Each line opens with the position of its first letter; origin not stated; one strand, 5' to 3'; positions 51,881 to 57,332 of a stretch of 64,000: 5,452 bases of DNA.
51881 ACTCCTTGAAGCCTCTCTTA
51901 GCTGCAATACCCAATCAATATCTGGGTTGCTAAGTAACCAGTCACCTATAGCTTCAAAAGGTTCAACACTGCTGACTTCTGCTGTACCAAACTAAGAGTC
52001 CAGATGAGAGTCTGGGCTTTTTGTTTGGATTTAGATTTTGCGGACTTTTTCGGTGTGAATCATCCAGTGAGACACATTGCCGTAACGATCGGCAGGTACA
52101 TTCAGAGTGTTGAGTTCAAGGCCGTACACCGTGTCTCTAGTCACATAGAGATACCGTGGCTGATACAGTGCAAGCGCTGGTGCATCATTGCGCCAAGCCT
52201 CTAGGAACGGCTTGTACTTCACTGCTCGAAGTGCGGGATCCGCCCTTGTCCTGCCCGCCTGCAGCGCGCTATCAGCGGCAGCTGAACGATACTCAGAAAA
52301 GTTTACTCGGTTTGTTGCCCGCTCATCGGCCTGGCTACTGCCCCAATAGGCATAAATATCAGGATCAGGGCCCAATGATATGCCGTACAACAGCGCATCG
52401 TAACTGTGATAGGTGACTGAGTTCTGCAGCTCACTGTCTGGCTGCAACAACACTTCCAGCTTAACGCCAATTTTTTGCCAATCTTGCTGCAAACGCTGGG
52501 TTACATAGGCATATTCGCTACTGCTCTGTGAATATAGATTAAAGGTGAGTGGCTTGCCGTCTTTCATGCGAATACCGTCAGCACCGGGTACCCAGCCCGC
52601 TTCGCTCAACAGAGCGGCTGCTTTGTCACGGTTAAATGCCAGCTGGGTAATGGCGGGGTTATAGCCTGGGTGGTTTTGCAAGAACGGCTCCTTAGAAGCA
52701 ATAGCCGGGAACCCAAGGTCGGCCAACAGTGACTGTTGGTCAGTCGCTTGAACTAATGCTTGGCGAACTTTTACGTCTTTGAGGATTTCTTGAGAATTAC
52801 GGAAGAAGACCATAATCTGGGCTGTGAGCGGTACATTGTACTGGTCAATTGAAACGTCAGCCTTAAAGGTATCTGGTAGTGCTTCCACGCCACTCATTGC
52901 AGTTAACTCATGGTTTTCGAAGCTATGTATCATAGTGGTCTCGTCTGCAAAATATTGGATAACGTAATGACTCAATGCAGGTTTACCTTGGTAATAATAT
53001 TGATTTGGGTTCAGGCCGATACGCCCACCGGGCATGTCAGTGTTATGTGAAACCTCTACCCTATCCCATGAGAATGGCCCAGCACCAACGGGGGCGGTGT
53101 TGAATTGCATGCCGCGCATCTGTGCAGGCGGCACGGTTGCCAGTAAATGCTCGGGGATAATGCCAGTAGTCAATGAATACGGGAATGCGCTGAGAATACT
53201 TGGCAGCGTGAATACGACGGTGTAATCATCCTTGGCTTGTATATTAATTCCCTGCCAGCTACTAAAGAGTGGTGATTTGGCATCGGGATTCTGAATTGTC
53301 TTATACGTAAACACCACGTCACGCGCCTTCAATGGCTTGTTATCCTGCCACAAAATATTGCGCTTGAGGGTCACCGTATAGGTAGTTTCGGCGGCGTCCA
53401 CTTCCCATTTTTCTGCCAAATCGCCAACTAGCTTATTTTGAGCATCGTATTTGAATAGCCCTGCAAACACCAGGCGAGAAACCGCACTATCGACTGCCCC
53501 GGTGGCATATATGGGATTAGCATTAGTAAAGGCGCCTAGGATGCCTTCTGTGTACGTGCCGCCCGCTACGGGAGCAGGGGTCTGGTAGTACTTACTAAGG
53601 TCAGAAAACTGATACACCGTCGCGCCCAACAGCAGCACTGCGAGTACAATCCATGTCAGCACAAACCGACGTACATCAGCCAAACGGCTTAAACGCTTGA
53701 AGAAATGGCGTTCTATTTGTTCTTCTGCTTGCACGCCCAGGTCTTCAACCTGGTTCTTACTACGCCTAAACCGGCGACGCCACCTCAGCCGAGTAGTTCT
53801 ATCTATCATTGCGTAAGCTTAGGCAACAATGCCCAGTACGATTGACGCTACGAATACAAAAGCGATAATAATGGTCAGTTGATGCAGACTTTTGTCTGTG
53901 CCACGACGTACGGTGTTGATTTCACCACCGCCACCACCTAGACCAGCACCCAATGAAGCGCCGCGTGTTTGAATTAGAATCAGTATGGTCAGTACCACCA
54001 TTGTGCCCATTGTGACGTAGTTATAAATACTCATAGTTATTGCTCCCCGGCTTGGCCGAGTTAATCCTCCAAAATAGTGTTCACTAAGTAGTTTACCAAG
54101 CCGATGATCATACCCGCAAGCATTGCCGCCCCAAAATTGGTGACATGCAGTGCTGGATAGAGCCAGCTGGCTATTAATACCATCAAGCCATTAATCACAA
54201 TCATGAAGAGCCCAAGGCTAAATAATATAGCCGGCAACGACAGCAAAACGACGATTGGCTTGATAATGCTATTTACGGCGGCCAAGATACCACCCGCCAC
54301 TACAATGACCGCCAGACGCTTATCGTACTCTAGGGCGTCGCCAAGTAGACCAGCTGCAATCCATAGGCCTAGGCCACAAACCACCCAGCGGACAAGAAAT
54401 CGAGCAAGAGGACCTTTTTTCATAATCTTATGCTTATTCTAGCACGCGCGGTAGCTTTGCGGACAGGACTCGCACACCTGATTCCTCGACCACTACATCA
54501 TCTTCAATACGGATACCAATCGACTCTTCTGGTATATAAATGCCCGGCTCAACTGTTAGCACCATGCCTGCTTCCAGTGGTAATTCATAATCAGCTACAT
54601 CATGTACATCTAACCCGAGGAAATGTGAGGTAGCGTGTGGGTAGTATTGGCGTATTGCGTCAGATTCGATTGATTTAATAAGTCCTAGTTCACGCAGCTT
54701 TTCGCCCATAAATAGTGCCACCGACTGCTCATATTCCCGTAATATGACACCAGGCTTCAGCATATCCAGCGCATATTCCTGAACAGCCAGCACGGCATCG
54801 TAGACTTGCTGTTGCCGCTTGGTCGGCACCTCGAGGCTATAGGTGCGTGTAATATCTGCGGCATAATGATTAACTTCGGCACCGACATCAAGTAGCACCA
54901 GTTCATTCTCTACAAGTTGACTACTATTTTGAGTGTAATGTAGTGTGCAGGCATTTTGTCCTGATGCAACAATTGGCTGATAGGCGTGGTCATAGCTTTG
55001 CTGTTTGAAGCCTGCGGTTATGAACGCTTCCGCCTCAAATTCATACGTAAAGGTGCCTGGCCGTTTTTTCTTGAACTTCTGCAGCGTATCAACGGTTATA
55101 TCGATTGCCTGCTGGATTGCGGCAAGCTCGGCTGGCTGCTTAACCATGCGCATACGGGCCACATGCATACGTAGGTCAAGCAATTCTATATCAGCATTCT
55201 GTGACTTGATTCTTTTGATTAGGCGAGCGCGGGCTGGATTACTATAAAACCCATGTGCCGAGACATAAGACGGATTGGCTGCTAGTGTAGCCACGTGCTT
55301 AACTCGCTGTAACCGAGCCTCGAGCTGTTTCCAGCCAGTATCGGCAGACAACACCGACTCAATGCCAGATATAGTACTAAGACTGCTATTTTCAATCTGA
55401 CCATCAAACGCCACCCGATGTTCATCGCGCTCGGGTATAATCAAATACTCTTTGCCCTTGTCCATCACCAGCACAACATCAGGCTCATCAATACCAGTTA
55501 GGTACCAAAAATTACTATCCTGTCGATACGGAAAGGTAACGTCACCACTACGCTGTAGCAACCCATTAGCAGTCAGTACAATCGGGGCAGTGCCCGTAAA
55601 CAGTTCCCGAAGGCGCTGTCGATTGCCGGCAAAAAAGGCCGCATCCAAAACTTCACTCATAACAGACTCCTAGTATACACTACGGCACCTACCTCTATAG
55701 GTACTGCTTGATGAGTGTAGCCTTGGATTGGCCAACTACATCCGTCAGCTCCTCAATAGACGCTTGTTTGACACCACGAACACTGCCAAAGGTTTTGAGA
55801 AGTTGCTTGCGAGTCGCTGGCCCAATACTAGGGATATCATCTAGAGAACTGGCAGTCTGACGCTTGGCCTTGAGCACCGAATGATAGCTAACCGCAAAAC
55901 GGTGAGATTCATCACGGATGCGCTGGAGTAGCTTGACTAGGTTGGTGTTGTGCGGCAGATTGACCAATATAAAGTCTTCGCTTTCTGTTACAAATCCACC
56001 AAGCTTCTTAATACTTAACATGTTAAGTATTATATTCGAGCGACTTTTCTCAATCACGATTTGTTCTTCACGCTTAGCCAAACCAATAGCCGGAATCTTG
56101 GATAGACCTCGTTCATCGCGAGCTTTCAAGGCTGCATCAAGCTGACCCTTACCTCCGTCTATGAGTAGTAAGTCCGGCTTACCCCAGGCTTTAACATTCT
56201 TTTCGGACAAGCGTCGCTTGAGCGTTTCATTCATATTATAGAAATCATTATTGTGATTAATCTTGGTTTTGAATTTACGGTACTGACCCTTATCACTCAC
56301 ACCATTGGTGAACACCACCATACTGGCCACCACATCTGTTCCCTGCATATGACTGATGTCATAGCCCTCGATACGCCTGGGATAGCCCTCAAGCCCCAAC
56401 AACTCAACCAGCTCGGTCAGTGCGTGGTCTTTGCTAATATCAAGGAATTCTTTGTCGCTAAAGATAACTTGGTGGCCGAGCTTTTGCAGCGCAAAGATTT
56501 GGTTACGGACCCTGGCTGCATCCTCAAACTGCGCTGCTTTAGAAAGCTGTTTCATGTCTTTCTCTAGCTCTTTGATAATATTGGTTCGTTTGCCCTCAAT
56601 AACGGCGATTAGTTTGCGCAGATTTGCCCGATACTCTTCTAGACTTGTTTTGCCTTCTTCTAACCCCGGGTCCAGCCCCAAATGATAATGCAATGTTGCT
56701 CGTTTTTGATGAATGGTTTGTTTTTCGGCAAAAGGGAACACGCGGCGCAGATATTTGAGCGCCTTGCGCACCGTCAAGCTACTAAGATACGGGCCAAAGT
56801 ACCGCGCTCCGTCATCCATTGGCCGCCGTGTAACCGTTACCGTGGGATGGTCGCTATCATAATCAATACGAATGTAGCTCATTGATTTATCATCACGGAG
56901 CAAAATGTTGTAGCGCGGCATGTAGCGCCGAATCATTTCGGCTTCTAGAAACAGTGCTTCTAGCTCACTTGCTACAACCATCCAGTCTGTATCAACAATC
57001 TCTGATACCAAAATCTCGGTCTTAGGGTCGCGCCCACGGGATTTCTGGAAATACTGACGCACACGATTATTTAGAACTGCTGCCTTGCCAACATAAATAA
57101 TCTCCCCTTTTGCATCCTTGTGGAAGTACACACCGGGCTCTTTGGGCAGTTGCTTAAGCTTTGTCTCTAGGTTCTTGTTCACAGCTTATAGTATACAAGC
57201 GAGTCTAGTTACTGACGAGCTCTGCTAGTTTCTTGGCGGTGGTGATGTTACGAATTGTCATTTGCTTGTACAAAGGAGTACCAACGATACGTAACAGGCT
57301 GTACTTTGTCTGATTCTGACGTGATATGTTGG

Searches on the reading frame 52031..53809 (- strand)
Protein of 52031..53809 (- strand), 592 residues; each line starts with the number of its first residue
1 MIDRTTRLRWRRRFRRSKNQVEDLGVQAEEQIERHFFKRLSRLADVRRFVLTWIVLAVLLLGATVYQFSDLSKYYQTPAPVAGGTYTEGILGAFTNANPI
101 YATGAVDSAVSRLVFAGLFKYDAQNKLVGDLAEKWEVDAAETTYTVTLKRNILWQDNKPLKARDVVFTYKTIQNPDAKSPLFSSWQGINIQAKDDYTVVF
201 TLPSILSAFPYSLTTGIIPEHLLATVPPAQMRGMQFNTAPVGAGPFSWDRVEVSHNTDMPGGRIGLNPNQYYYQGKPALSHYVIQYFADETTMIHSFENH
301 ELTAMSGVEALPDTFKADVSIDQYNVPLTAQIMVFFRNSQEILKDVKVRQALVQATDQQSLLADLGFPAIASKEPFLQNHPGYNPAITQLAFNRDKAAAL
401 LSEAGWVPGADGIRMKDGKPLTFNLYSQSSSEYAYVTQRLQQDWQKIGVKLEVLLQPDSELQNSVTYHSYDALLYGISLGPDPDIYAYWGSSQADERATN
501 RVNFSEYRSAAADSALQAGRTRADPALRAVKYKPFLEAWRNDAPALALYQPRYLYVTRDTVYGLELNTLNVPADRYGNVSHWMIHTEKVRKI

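Call 80: search_protein_families(library=pfam, proteins=[window:52031-53809:-], max_evalue=0.00001)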
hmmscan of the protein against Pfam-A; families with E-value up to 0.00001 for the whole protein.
window:52031-53809:- (592 aa): 1 family
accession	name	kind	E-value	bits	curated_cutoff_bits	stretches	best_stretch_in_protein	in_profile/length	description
PF00496.27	SBP_bac_5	-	7.4e-63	213.3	32.4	1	126-492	1-362/368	Bacterial extracellular solute-binding proteins, family 5 Middle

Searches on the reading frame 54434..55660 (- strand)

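Call 50: search_protein_families(library=pfam, proteins=[window:54434-55660:-], max_evalue=0.0001)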
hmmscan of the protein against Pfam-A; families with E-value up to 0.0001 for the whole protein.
window:54434-55660:- (408 aa): 2 families
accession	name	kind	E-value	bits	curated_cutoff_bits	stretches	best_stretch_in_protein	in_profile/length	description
PF00557.29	Peptidase_M24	-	7.3e-53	179.9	23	1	181-393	2-208/208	Metallopeptidase family M24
PF05195.22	AMP_N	-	2.2e-21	76.3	24.6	1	10-121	1-118/121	Aminopeptidase P, N-terminal domain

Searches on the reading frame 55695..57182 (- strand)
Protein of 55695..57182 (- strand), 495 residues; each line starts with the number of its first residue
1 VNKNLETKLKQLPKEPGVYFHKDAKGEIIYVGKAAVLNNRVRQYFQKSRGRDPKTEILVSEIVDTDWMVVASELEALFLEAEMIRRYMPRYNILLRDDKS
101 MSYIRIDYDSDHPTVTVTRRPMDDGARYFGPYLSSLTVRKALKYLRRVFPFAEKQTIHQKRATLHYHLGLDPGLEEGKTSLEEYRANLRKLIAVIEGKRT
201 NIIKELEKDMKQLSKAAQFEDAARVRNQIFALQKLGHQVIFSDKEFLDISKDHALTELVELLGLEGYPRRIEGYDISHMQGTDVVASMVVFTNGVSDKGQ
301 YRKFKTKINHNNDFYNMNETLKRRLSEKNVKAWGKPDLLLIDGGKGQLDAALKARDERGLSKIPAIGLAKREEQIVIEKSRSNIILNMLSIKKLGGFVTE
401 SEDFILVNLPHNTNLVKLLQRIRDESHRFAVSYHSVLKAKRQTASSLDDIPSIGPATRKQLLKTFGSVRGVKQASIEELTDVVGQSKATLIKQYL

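Call 80: search_protein_families(library=pfam, proteins=[window:55695-57182:-], max_evalue=0.00001)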
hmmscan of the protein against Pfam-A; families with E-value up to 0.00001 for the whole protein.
window:55695-57182:- (495 aa): 4 families
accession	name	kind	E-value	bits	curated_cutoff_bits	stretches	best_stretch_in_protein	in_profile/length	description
PF08459.17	UvrC_RNaseH_dom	-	4.5e-47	160.3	22.3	1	260-431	2-159/159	UvrC RNAse H endonuclease domain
PF02151.25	UVR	-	4.4e-09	36.2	21.5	1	201-234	2-35/36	UvrB/uvrC motif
PF14520.12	HHH_5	-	2.5e-08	34.7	27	1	446-491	3-51/57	Helix-hairpin-helix domain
PF01541.30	GIY-YIG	-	9.5e-06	26.3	22.6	0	16-92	2-78/78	GIY-YIG catalytic domain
